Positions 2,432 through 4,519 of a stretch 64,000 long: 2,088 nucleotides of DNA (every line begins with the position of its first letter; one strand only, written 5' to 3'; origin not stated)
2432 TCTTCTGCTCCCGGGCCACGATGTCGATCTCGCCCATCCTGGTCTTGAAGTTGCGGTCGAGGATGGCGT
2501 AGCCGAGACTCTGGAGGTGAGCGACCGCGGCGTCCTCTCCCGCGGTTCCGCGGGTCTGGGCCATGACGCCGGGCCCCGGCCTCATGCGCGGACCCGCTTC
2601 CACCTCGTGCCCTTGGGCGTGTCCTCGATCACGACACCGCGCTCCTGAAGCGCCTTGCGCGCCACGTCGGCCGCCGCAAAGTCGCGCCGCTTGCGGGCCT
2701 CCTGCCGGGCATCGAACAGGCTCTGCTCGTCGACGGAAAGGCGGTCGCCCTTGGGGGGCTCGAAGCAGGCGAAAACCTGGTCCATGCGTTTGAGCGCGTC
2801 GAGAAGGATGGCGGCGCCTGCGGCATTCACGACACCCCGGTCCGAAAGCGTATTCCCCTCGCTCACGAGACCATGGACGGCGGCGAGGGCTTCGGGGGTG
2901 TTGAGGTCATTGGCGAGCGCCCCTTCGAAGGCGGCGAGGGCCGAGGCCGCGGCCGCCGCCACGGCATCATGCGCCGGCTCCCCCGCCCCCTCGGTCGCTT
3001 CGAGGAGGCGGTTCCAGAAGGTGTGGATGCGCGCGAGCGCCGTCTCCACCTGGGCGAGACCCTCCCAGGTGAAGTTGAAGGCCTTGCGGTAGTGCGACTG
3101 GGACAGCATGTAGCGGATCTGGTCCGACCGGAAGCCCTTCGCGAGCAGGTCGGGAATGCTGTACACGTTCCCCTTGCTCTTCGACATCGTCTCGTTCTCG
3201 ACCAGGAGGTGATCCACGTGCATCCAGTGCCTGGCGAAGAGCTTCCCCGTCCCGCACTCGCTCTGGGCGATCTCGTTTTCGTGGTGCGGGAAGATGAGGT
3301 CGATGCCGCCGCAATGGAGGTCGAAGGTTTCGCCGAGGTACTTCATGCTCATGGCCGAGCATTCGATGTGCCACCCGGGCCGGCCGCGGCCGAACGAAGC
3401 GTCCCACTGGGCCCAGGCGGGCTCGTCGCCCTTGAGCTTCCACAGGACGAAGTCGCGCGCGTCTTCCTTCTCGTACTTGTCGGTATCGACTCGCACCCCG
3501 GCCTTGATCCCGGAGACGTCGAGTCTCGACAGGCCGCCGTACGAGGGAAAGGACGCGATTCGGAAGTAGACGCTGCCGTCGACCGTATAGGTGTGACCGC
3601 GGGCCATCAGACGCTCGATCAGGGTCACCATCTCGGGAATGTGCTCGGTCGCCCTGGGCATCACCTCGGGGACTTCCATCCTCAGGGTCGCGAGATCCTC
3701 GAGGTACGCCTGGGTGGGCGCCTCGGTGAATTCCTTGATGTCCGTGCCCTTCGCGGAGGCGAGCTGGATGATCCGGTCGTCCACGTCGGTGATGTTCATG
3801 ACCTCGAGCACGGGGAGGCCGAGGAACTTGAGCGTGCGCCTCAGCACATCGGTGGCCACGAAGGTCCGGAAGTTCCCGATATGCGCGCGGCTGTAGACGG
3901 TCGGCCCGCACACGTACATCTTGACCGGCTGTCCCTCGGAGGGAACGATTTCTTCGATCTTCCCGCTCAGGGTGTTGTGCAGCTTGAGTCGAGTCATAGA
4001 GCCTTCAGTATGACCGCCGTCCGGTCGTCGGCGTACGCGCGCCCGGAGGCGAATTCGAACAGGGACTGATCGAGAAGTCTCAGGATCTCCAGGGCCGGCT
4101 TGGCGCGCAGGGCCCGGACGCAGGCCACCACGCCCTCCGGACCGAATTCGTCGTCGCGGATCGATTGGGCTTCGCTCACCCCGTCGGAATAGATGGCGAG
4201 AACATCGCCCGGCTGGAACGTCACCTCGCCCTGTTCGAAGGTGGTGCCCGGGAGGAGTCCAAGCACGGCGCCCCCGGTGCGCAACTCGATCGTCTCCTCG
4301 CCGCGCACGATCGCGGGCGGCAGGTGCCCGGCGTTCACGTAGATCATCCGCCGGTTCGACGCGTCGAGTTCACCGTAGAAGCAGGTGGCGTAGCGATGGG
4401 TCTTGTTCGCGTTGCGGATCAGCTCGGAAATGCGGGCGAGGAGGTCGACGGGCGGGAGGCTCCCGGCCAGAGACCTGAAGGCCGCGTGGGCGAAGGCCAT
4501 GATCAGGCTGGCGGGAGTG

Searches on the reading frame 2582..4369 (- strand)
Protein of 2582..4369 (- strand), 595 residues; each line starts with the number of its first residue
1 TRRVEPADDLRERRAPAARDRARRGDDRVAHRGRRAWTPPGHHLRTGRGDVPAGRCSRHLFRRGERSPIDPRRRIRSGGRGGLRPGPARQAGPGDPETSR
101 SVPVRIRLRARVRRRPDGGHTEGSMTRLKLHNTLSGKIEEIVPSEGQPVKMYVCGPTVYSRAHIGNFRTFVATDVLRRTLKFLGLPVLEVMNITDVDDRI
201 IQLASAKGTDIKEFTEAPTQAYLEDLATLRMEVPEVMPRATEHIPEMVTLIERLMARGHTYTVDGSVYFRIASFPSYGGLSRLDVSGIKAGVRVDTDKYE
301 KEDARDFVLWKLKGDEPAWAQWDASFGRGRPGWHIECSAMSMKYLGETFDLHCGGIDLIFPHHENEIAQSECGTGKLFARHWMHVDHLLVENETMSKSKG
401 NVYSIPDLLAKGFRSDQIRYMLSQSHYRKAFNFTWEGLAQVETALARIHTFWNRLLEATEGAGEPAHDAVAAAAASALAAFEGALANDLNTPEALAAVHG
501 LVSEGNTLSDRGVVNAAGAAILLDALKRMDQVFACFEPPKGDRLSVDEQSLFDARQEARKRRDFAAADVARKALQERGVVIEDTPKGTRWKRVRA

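Call 34: search_protein_families(library=pfam, proteins=[window:2582-4369:-], max_evalue=0.00001)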
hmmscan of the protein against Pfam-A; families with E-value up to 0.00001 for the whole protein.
window:2582-4369:- (595 aa): 4 families
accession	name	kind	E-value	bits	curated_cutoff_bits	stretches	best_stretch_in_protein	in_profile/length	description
PF01406.26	tRNA-synt_1e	-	3.2e-104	349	27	1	142-441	3-299/301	tRNA synthetases class I (C) catalytic domain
PF09334.17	tRNA-synt_1g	-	8.3e-10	38.4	20.1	0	380-440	313-373/391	tRNA synthetases class I (M)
PF23493.1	CysS_C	-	2.8e-08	34.2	23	1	544-590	4-50/51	Cysteinyl-tRNA ligase anticodon binding domain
PF09190.17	DALR_2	-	3.4e-07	31.2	22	1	480-534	1-54/57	DALR domain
